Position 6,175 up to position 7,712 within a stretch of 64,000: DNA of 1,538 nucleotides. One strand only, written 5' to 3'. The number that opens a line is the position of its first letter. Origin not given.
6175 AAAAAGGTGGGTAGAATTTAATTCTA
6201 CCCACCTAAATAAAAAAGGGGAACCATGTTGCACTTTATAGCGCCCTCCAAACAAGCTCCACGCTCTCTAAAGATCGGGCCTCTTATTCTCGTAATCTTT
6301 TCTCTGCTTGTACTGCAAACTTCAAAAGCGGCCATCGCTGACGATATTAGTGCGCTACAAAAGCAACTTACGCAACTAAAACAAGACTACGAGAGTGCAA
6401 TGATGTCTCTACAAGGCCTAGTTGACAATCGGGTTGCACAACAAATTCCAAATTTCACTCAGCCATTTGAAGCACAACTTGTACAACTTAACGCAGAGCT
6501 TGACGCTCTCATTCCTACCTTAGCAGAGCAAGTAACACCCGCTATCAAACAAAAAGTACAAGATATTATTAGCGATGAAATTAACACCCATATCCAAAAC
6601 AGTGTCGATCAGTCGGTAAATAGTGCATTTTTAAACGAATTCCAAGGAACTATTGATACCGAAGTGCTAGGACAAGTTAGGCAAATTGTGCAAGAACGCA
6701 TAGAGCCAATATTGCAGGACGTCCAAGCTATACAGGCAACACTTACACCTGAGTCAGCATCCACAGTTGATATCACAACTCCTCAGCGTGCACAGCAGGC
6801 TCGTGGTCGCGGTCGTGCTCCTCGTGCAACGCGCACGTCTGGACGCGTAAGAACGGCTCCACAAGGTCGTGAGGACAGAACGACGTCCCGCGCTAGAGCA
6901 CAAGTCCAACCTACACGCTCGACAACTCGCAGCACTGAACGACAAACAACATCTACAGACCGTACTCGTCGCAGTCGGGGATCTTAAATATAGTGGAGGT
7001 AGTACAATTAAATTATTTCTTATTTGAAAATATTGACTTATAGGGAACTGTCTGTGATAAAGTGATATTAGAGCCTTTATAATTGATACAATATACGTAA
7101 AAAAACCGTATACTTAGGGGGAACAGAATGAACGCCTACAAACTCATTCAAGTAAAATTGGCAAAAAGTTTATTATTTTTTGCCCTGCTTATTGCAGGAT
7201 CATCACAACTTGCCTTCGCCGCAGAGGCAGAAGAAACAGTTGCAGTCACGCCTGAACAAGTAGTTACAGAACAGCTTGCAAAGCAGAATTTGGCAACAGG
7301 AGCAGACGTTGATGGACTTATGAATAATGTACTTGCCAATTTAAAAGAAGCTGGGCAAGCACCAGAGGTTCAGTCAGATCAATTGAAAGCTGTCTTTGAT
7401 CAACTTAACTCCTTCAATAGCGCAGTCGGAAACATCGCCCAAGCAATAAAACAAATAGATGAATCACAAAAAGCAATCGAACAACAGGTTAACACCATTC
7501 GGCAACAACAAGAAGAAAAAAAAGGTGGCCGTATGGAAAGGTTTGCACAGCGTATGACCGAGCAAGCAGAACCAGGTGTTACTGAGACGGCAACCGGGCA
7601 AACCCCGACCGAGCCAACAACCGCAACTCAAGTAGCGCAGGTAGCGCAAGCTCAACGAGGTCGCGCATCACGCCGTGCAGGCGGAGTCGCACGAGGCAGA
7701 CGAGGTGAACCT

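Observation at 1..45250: Twelve exported proteins share a 'lectin-like head, coiled-coil stalk, polycationic tail' layout: candidate undescribed surface or host-attachment system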

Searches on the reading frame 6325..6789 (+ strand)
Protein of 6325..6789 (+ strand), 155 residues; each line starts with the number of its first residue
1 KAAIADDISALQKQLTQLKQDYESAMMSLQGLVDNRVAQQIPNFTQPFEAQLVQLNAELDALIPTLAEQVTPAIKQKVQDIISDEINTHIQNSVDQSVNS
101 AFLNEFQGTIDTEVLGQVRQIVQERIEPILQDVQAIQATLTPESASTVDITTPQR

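Call 43: search_protein_families(library=pfam, proteins=[window:6325-6789:+], max_evalue=1)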
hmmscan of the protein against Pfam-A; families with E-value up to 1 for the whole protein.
window:6325-6789:+ (155 aa): 19 families
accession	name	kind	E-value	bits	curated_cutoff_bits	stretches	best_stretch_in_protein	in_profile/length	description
PF04286.17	DUF445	-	0.0036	17.7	33.8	1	15-107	253-344/368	Protein of unknown function (DUF445)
PF17910.6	FeoB_Cyto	-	0.0045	17.8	23.4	1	3-98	4-89/90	FeoB cytosolic helical domain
PF20662.3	COG4_C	-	0.011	15.9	26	0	90-133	48-90/231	Conserved oligomeric Golgi complex subunit 4, C-terminal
PF05597.16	Phasin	-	0.014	15.9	28.8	1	10-68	65-123/126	Poly(hydroxyalcanoate) granule associated protein (phasin)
PF01442.23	Apolipoprotein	-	0.024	14.8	90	1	5-73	87-155/190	Apolipoprotein A1/A4/E domain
PF15112.11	DUF4559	-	0.03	14.2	27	1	9-137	171-299/305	Domain of unknown function (DUF4559)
PF19962.4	EAD9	-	0.046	13.9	25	1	10-61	10-61/62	Effector-associated domain 9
PF07299.16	EF-G-binding_N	-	0.052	14.5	27.1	1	101-140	16-55/83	Elongation factor G-binding protein, N-terminal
PF04513.17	Baculo_PEP_C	-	0.06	13.8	38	1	2-88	34-125/140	Baculovirus polyhedron envelope protein, PEP, C terminus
PF12787.12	EcsC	-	0.064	13.4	30.4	1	59-114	14-67/240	EcsC protein family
PF18476.7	PIN_8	-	0.074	13.4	26.1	1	14-105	54-149/227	PIN like domain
PF18035.6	Bap31_Bap29_C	-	0.094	13.2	30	0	6-26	15-35/52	Bap31/Bap29 cytoplasmic coiled-coil domain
PF07361.16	Cytochrom_B562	-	0.16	13.1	30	1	3-82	17-91/102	Cytochrome b562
PF18326.6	RFX5_N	-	0.33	11.2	25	1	116-134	9-27/59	RFX5 N-terminal domain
PF19903.4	DUF6376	-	0.46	11.2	27.3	0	16-91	30-104/116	Family of unknown function (DUF6376)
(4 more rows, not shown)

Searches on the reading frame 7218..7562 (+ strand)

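Call 43: search_protein_families(library=pfam, proteins=[window:7218-7562:+], max_evalue=1)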
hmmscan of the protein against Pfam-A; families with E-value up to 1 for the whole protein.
window:7218-7562:+ (115 aa): 19 families
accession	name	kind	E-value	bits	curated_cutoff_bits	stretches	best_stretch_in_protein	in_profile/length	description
PF10046.14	BLOC1_2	-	4.7e-05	24.1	33.4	1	19-91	24-95/96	Biogenesis of lysosome-related organelles complex-1 subunit 2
PF04048.20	Sec8_N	-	0.007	16.7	26.8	1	53-98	53-99/142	Exocyst complex component Sec8 N-terminal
PF05064.18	Nsp1_C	-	0.0077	16.5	24.1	1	27-100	14-87/114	Nsp1-like C-terminal region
PF13660.11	DUF4147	-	0.018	14.9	23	1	75-112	143-179/234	Domain of unknown function (DUF4147)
PF08651.15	DASH_Duo1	-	0.021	15.1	25.4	1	56-94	2-40/74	DASH complex subunit Duo1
PF22888.1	FIMAH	-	0.039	15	24.8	1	35-92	4-60/81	FIMAH domain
PF20663.3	COG4_N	-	0.051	14.1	27.3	1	50-101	12-63/107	Conserved oligomeric Golgi complex subunit 4, N-terminal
PF04136.21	COG3_N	-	0.071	13.5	27.9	1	53-99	10-56/147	Conserved oligomeric Golgi complex subunit 3, N-terminal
PF06009.19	Laminin_II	-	0.072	13.6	33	1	30-99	7-83/138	Laminin Domain II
PF12795.12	MscS_porin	-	0.073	13.1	34.4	1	48-112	86-151/238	Mechanosensitive ion channel porin domain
PF05531.17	NPV_P10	-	0.093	13.7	29.8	0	40-74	28-62/75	Nucleopolyhedrovirus P10 protein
PF11269.13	DUF3069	-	0.11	13.1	25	1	50-111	31-92/119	Protein of unknown function (DUF3069)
PF07889.17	DUF1664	-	0.14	12.6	34.6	1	53-92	65-104/124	Protein of unknown function (DUF1664)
PF15753.10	BLOC1S3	-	0.15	12.5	27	1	52-97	120-165/172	Biogenesis of lysosome-related organelles complex 1 subunit 3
PF04871.18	Uso1_p115_C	-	0.18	12.5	28.4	1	52-102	13-66/121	Uso1 / p115 like vesicle tethering protein, C terminal region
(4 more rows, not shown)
